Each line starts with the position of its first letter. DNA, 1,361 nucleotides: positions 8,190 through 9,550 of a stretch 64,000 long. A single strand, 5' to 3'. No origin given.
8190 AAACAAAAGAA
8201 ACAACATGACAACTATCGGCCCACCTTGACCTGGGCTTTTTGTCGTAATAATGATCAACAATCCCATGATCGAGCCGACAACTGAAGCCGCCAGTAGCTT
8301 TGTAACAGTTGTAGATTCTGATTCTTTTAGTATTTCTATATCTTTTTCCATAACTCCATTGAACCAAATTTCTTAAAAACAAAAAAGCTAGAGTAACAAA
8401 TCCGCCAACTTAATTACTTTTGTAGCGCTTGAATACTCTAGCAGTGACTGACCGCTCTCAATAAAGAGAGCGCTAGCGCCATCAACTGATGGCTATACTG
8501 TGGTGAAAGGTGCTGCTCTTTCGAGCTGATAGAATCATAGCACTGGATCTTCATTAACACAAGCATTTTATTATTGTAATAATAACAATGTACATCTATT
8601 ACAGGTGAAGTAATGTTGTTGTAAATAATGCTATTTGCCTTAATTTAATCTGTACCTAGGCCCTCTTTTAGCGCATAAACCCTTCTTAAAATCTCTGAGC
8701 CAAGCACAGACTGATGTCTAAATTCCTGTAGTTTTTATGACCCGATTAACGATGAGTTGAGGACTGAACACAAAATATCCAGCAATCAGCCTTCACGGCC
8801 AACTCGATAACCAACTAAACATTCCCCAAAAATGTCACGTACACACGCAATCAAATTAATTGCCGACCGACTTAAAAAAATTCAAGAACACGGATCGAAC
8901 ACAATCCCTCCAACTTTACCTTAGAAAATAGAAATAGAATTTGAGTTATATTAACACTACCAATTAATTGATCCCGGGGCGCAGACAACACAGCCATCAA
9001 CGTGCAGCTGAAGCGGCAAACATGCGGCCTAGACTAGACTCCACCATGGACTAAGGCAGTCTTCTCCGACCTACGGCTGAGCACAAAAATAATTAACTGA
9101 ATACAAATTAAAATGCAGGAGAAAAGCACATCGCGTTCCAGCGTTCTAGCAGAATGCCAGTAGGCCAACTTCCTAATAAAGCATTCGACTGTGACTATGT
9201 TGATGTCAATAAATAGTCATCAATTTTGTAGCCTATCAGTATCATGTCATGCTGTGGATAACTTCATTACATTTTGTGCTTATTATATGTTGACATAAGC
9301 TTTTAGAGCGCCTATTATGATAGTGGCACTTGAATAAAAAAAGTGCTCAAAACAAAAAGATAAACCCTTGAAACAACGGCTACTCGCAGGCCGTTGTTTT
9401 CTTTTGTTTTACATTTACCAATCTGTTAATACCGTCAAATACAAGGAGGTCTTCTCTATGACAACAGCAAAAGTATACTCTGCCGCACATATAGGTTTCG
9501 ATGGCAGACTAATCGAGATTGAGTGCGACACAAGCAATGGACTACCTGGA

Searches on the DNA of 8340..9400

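Call 87: search_rna_families(source=window, start=8340, end=9400, threshold=evalue, max_evalue=1)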
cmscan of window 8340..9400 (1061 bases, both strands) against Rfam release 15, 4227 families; matches with E-value up to 1: 0.
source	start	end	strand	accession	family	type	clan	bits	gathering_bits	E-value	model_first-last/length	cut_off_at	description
